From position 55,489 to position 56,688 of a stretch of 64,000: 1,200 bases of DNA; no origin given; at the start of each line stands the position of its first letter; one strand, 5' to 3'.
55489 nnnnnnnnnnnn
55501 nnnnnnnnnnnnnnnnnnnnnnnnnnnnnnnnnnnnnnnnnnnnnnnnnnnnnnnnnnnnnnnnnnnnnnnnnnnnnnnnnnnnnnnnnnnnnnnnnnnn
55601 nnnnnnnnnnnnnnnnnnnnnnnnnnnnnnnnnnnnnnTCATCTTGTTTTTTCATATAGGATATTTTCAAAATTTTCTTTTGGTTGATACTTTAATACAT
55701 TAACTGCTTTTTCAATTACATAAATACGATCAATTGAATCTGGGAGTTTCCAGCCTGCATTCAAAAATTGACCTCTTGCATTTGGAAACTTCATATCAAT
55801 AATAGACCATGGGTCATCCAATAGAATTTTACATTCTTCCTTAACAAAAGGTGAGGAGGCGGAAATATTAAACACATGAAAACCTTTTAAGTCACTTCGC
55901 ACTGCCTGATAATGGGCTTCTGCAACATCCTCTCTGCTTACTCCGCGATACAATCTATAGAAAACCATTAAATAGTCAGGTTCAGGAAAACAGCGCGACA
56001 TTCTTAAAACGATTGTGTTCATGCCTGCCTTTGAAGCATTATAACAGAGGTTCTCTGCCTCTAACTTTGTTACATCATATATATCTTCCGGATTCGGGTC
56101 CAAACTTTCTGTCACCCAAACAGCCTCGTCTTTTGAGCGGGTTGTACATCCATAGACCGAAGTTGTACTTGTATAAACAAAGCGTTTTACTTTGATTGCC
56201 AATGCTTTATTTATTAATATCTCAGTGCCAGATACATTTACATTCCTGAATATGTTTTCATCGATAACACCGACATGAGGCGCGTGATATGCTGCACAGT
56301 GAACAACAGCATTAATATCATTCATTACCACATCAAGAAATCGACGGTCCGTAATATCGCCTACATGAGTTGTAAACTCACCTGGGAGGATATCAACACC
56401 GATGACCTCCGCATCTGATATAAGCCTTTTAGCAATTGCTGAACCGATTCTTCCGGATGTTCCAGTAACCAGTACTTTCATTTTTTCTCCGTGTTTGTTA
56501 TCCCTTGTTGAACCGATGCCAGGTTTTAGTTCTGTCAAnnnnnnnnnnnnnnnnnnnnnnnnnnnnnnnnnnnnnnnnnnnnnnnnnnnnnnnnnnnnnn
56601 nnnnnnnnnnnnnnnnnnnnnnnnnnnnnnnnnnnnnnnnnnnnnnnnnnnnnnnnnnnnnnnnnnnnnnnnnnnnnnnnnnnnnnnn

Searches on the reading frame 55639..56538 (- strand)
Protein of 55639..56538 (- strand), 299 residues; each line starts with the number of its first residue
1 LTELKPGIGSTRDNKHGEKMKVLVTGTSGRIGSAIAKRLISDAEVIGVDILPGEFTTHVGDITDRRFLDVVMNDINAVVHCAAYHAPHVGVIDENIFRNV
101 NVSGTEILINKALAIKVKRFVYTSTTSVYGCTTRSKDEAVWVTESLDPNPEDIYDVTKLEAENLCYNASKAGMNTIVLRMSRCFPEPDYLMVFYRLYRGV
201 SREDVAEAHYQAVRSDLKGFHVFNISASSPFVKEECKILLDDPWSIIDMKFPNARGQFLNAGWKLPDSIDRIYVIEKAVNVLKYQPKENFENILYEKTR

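Call 13: search_protein_families(library=pfam, proteins=[window:55639-56538:-])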
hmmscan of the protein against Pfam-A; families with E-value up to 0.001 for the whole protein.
window:55639-56538:- (299 aa): 7 families
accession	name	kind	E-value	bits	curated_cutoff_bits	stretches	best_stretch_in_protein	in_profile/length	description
PF01370.27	Epimerase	-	8.1e-27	94.6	20.9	1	22-182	1-171/240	NAD dependent epimerase/dehydratase family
PF01073.25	3Beta_HSD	-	8.4e-19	68.1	22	1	23-190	1-188/280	3-beta hydroxysteroid dehydrogenase/isomerase family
PF04321.23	RmlD_sub_bind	-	2.3e-16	60.2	27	1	20-196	1-166/287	RmlD substrate binding domain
PF16363.11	GDP_Man_Dehyd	-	7.2e-15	55.7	27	1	23-179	1-179/332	GDP-mannose 4,6 dehydratase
PF07993.18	NAD_binding_4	-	2.5e-12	46.9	20.1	1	69-187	83-211/258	Male sterility protein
PF02719.21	Polysacc_synt_2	-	3.5e-11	43.3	20.2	1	56-141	57-150/293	Polysaccharide biosynthesis protein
PF13460.12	NAD_binding_10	-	8.8e-06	26.1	27.2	1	26-214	1-182/184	NAD(P)H-binding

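Call 34: list_cluster_members(proteins=[P0001, P0004, window:55639-56481:-, window:57253-58233:+])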
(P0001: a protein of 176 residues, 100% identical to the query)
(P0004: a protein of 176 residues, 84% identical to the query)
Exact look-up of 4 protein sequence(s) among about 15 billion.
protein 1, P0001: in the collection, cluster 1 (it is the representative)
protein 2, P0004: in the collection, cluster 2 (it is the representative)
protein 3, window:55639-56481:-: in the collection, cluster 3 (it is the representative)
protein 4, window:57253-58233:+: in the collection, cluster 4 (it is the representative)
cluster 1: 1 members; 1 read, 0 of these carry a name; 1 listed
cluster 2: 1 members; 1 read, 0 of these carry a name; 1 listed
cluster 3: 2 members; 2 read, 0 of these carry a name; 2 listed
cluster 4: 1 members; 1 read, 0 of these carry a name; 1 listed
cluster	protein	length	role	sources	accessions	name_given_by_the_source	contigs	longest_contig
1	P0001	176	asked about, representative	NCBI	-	-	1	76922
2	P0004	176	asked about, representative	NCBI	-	-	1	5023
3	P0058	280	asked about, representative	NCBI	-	-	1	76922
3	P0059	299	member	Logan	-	-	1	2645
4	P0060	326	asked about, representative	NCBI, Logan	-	-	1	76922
